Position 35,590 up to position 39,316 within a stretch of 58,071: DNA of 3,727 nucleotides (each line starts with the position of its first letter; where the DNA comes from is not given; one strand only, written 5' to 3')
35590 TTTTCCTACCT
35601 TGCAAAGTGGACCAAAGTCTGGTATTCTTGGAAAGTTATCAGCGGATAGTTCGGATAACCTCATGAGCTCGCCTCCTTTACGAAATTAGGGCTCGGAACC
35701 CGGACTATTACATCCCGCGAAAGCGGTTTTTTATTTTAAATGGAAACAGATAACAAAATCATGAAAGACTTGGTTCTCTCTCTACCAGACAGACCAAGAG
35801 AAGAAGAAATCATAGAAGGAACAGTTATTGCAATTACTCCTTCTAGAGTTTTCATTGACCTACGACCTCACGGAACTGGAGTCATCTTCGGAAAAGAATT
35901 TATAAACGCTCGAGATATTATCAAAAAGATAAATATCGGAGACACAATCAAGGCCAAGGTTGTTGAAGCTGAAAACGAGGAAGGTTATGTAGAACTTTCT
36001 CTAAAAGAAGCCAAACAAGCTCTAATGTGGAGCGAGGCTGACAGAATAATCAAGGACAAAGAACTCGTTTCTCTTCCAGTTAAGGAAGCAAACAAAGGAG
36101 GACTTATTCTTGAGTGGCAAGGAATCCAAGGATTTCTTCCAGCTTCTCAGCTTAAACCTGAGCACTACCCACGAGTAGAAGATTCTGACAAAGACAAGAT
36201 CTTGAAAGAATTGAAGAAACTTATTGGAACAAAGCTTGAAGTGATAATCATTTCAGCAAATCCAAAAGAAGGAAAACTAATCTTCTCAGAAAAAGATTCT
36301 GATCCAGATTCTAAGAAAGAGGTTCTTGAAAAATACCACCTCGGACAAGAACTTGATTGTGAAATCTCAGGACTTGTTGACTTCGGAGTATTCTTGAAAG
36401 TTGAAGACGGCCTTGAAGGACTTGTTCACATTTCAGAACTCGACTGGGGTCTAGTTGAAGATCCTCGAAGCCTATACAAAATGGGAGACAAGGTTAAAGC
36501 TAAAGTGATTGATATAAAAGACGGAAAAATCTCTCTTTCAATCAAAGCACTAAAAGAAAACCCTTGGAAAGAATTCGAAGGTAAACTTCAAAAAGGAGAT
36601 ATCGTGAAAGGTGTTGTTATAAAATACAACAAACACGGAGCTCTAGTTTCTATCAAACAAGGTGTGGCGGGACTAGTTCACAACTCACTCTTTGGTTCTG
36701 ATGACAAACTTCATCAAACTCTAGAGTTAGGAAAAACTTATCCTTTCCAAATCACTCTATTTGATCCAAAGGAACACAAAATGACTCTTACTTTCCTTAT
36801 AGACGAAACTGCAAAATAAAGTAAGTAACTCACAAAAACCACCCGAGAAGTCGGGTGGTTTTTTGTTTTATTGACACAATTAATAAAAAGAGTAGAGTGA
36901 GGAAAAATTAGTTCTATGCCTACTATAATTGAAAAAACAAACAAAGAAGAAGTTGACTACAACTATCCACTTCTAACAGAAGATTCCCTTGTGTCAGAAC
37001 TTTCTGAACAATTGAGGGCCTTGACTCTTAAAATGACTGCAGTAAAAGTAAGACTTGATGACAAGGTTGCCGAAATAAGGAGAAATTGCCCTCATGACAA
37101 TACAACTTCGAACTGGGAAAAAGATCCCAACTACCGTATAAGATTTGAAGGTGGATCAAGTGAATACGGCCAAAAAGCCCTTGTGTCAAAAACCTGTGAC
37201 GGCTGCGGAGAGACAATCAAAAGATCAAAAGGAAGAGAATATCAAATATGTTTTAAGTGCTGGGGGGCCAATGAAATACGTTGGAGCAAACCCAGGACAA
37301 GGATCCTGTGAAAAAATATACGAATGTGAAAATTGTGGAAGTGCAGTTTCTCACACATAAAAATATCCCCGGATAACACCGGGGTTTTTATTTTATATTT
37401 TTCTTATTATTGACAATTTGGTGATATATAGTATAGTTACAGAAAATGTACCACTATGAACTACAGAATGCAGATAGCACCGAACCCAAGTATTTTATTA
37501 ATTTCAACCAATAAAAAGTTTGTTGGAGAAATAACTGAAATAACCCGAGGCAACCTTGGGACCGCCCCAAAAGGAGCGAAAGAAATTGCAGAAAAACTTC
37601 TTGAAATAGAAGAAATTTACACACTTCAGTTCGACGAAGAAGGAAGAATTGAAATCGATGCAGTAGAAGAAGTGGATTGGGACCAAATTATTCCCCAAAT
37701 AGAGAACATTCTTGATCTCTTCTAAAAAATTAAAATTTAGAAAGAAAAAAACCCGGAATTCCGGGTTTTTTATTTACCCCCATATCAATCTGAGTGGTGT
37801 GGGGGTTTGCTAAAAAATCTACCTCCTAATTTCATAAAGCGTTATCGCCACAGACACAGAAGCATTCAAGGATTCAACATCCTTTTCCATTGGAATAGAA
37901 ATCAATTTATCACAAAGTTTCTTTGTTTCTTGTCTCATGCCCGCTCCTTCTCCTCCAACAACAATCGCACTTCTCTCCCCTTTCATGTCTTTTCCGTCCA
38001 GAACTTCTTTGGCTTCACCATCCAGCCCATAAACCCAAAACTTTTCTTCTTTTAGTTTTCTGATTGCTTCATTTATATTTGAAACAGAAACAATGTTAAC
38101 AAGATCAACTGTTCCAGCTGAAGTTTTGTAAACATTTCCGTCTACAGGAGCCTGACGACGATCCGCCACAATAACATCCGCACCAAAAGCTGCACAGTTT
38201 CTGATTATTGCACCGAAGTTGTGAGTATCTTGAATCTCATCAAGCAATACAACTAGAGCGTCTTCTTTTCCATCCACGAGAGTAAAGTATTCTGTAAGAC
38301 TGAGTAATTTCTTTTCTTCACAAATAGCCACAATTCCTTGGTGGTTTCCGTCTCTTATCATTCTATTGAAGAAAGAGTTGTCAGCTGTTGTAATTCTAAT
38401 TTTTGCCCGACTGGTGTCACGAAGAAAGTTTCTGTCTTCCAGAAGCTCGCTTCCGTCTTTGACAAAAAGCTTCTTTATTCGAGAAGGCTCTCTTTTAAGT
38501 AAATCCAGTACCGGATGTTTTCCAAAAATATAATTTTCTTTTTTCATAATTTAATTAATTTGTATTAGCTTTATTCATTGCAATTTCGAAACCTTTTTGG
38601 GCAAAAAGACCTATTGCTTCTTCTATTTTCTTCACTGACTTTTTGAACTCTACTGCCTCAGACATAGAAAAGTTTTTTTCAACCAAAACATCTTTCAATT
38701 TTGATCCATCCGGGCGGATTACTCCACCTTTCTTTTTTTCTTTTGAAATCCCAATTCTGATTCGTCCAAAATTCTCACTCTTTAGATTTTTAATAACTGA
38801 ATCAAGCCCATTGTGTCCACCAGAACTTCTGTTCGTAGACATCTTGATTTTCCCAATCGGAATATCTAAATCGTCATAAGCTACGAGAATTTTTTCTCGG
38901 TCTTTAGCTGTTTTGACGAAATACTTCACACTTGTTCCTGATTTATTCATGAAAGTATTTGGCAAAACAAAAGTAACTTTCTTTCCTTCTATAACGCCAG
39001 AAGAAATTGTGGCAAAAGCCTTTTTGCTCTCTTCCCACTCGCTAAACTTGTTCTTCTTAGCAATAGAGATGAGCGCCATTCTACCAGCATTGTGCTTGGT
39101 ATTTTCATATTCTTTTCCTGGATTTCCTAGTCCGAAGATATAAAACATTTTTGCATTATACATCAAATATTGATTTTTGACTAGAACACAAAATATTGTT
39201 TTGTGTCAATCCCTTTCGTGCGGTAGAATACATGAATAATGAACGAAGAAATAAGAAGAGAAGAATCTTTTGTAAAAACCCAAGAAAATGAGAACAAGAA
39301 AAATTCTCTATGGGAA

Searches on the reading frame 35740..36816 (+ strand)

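Call 48: search_protein_families(library=pfam, proteins=[window:35740-36816:+], max_evalue=0.01)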
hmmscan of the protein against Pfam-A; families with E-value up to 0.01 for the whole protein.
window:35740-36816:+ (359 aa): 6 families
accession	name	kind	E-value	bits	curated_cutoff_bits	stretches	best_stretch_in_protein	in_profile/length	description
PF00575.29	S1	-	3.7e-41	139.8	22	3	201-269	4-74/74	S1 RNA binding domain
PF23459.1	S1_RRP5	-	2e-11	44.7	27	1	283-318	1-36/72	RRP5 S1 domain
PF21710.3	Spt6_S1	-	6.7e-09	36.4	27.5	0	57-91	55-89/91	Spt6, S1/OB domain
PF21543.3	CvfB_2nd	-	8.1e-06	26.1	27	0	240-269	49-75/76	Virulence regulatory factor CvfB, second domain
PF13509.12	S1_2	-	0.003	18.1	21.8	0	202-235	2-35/61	S1 domain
PF24685.1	OB_RRP5_4th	-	0.0073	16.7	31.5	0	226-261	38-73/92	RRP5 OB-fold domain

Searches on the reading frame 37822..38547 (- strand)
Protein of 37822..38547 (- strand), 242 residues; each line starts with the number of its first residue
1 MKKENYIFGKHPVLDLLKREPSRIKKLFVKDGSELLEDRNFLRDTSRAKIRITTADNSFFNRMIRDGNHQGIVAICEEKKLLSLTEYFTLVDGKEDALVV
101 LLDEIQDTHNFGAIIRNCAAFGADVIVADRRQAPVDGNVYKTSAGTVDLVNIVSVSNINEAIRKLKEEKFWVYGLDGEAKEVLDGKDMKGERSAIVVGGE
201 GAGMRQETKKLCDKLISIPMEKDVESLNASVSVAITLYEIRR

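Call 48: search_protein_families(library=pfam, proteins=[window:37822-38547:-], max_evalue=0.01)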
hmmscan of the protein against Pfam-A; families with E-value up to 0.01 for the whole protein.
window:37822-38547:- (242 aa): 3 families
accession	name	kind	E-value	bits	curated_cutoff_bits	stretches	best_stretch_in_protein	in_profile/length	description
PF00588.24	SpoU_methylase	-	6.2e-41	140.3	29.7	1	98-238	2-142/142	SpoU rRNA Methylase family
PF08032.17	SpoU_sub_bind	-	3e-16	59.9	22.8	1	6-80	1-74/76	RNA 2'-O ribose methyltransferase substrate binding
PF09895.14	DUF2122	-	0.0054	17.5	25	1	151-238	21-105/106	RecB-family nuclease (DUF2122)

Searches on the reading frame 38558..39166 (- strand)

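Call 48: search_protein_families(library=pfam, proteins=[window:38558-39166:-], max_evalue=0.01)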
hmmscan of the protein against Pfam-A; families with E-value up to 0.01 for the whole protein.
window:38558-39166:- (203 aa): 1 family
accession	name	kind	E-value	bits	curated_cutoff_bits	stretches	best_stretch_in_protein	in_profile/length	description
PF01195.25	Pept_tRNA_hydro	-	1e-49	169.3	27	1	10-201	2-183/183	Peptidyl-tRNA hydrolase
